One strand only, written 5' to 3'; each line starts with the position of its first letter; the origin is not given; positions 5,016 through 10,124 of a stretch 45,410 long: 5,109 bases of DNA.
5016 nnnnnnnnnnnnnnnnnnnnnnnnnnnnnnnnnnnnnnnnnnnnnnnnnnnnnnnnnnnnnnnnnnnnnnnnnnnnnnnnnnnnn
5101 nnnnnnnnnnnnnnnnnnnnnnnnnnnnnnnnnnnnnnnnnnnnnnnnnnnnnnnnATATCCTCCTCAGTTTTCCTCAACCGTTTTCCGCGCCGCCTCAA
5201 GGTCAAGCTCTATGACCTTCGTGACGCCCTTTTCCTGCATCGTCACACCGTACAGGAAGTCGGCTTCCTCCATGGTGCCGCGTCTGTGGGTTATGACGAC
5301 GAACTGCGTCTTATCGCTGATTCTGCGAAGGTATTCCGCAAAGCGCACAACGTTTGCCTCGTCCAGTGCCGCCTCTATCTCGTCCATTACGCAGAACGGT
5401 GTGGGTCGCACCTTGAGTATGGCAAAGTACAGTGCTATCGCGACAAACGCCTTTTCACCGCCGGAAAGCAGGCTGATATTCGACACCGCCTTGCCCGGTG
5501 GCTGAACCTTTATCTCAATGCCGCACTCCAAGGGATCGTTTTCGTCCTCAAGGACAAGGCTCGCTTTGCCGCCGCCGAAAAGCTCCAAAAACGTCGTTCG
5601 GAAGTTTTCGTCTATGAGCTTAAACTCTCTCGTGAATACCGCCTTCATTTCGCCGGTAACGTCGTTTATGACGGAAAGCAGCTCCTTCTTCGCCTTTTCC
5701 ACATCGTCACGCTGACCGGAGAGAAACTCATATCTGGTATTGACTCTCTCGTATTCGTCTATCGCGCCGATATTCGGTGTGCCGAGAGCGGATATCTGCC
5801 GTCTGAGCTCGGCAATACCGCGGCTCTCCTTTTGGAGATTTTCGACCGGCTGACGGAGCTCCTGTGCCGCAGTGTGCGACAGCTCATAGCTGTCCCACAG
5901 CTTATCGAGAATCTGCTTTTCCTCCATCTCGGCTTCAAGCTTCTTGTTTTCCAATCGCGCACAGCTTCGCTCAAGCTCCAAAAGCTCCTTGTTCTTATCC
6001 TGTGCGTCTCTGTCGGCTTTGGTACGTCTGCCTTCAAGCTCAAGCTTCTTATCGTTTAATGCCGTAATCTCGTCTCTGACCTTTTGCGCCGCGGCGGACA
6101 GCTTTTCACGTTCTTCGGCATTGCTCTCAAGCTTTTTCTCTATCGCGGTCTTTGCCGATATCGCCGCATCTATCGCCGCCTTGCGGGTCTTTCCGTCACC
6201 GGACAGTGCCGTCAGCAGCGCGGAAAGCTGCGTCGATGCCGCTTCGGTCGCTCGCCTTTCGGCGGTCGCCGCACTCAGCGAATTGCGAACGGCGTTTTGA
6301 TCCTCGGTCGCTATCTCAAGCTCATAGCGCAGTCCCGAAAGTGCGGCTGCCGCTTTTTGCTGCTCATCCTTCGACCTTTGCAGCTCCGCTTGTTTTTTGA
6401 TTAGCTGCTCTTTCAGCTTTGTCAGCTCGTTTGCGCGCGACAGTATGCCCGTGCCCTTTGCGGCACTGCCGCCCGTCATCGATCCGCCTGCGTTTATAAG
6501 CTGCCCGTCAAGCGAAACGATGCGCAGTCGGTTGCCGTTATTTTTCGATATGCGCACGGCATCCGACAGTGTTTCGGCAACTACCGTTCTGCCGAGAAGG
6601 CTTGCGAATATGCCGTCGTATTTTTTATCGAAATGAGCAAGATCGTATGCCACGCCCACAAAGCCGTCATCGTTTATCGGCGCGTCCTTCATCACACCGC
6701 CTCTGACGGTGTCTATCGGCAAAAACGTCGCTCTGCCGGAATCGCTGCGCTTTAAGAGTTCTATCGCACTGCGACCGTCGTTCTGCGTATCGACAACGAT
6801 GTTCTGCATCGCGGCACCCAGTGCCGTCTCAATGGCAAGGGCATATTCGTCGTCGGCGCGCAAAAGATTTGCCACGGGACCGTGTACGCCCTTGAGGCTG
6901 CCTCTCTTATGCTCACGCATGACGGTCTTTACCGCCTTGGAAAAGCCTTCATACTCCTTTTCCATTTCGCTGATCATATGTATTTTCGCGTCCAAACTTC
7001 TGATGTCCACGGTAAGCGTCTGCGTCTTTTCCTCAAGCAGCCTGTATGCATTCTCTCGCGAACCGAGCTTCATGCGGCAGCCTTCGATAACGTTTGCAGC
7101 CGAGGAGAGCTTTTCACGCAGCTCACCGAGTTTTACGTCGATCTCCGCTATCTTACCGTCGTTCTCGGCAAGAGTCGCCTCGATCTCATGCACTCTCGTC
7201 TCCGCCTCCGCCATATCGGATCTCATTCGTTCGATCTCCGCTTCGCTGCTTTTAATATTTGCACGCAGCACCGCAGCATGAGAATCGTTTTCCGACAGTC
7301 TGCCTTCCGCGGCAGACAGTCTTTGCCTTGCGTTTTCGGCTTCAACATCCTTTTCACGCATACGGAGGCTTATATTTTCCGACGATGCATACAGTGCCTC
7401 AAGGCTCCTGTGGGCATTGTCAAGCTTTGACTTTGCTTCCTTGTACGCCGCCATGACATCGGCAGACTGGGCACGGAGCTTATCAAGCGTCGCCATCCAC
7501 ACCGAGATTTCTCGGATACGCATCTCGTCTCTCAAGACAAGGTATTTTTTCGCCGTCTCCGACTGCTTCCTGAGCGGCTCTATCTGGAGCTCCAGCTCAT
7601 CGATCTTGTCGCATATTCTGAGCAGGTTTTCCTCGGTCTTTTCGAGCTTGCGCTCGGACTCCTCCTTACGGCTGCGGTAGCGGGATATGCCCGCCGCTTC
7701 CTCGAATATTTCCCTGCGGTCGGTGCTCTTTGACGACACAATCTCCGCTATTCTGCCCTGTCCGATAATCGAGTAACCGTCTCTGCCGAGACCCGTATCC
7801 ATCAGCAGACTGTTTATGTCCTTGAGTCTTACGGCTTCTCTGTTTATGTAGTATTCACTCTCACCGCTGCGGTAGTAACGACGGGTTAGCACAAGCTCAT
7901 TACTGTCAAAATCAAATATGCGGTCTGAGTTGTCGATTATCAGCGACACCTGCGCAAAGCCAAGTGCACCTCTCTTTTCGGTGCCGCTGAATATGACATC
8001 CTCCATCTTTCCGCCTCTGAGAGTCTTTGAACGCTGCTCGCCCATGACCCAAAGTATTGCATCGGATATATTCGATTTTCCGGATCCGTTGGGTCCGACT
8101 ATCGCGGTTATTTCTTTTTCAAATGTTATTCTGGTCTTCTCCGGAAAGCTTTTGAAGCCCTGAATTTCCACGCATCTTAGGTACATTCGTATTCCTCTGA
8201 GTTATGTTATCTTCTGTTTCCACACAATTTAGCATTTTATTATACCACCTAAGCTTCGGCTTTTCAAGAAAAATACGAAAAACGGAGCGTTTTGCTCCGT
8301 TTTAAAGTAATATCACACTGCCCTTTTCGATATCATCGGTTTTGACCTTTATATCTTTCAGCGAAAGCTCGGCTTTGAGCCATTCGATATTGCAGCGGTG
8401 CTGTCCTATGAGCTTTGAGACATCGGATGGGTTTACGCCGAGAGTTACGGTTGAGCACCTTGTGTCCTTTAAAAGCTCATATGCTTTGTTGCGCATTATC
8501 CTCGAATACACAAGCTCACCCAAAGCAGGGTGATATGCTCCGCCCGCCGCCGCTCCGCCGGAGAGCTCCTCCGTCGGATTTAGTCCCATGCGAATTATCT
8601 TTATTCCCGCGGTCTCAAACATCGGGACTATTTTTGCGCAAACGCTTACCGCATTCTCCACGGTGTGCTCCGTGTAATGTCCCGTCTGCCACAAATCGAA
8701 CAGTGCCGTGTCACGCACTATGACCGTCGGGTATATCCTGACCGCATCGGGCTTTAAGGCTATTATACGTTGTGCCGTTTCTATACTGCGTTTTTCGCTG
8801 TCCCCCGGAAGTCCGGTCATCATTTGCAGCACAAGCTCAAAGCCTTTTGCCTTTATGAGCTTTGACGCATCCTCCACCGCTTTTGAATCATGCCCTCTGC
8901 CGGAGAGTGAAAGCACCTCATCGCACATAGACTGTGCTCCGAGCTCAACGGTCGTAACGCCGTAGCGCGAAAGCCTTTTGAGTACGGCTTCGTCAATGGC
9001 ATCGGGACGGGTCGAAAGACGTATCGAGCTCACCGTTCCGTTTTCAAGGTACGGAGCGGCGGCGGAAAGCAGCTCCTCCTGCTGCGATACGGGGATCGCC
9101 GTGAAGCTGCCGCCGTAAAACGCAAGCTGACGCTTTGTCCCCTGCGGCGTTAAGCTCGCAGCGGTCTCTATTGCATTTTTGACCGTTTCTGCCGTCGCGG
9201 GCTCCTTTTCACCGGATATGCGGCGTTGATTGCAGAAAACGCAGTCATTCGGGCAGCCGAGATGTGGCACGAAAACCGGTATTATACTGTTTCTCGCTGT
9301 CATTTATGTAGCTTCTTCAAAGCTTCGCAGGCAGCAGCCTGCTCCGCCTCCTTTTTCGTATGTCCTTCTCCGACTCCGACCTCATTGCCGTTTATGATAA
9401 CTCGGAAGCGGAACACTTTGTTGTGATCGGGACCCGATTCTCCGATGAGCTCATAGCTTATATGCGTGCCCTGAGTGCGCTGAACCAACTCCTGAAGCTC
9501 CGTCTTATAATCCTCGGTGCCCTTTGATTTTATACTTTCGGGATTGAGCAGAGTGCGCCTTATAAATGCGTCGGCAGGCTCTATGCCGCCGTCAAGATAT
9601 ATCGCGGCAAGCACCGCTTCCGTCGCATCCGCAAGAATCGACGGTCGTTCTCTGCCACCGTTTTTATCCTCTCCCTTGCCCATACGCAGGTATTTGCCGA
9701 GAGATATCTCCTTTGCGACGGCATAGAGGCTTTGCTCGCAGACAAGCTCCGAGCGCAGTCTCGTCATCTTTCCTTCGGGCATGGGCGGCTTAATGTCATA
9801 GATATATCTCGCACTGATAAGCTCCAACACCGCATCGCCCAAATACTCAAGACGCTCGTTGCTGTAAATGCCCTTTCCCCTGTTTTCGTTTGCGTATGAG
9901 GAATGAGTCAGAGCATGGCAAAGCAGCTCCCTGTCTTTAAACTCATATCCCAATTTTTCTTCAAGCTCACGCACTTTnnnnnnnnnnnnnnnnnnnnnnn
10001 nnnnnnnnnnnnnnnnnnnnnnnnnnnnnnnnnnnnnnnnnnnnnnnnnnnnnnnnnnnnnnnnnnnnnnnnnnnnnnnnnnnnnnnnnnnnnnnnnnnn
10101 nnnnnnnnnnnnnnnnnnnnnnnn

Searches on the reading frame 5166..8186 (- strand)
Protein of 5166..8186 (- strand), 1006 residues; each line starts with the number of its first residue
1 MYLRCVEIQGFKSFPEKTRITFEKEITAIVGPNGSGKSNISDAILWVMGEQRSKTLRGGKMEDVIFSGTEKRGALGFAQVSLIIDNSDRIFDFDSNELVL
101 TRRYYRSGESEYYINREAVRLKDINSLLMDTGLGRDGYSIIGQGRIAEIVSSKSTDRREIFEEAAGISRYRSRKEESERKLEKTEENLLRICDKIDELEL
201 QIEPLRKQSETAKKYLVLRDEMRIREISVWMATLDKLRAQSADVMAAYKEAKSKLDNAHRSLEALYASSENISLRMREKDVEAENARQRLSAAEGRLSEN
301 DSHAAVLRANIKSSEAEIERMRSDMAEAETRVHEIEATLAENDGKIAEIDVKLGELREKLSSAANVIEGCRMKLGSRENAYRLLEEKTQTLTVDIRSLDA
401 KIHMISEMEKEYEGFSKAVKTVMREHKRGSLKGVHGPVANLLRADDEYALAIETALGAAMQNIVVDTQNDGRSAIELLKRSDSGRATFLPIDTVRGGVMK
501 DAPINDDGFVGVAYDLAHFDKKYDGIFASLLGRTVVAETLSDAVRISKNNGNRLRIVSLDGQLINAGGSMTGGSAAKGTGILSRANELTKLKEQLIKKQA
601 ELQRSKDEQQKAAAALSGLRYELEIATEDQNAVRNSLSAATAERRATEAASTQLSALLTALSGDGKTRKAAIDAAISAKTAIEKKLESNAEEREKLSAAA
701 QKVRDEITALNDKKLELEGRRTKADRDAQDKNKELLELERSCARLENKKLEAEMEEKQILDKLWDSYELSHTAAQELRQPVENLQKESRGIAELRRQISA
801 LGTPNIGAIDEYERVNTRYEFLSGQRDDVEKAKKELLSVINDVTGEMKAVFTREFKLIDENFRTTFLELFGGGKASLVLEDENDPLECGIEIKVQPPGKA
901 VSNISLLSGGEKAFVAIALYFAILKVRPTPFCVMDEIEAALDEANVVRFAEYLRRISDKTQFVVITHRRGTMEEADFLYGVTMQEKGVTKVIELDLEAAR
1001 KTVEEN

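Call 29: search_protein_families(library=pfam, proteins=[window:5166-8186:-], max_evalue=0.001)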
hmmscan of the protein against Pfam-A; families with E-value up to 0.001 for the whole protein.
window:5166-8186:- (1006 aa): 9 families
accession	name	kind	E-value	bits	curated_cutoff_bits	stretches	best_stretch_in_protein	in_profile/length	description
PF02463.25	SMC_N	-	1.1e-73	247.8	40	1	2-989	1-219/220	RecF/RecN/SMC N terminal domain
PF06470.18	SMC_hinge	-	3.2e-31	108.5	22.5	1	431-546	1-115/116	SMC proteins Flexible Hinge Domain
PF13304.12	AAA_21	-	5.8e-13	50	27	2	26-70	1-50/304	AAA domain, putative AbiEii toxin, Type IV TA system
PF13175.12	AAA_15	-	1.1e-12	48.8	32.1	1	1-348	1-269/374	AAA ATPase domain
PF13476.12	AAA_23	-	1.7e-11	45.6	27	1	6-203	2-126/201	AAA domain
PF19220.6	Rod_CreS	-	8.4e-06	25.5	100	1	262-418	8-164/359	Crescentin, rod domain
PF13555.12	AAA_29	-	9.2e-06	25.8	27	1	13-48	11-46/61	P-loop containing region of AAA domain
PF12795.12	MscS_porin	-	2.7e-05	24.4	34.4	1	231-407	29-205/238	Mechanosensitive ion channel porin domain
PF13851.11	GAS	-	0.00068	19.5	32.3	1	310-424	27-138/200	Growth-arrest specific micro-tubule binding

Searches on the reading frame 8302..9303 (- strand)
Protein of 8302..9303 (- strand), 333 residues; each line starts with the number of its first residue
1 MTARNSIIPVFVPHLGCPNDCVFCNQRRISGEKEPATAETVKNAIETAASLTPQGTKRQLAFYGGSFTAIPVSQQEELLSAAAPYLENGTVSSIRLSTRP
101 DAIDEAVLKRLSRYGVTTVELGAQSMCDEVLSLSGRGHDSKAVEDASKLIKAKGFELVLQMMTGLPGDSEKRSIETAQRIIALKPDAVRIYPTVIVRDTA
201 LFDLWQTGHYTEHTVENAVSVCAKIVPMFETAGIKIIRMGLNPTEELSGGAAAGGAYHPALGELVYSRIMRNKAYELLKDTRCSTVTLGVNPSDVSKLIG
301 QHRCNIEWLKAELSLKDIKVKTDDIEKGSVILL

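Call 11: search_protein_families(library=pfam, proteins=[window:8302-9303:-], max_evalue=0.01)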
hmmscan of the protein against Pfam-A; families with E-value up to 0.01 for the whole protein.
window:8302-9303:- (333 aa): 2 families
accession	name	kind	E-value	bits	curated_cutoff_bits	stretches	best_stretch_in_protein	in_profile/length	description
PF04055.27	Radical_SAM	-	1.1e-22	81.4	29.5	1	14-178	4-164/166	Radical SAM superfamily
PF16199.10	Radical_SAM_C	-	8.8e-17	61.4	31.9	1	185-270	1-84/85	Radical_SAM C-terminal domain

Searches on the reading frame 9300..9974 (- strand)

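Call 11: search_protein_families(library=pfam, proteins=[window:9300-9974:-], max_evalue=0.01)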
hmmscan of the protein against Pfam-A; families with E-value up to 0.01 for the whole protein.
window:9300-9974:- (224 aa): 6 families
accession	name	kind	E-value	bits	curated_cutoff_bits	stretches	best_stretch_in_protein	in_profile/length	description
PF14622.11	Ribonucleas_3_3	-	1e-42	145.7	35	1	14-144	1-126/128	Ribonuclease-III-like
PF00636.31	Ribonuclease_3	-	2.8e-25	89.5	27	1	40-130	1-102/102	Ribonuclease III domain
PF00035.32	dsrm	-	1e-18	68.1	23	1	156-222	1-66/66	Double-stranded RNA binding motif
PF22935.1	RM44_endonuclase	-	1.2e-05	25.9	27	1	7-98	12-118/139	Large ribosomal subunit protein mL44, endonuclease domain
PF14709.13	DND1_DSRM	-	0.0013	19.4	25.7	1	173-222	20-79/80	double strand RNA binding domain from DEAD END PROTEIN 1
PF24995.1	DSRM_2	-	0.0039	18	27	1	188-223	43-78/79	dsRNA binding domain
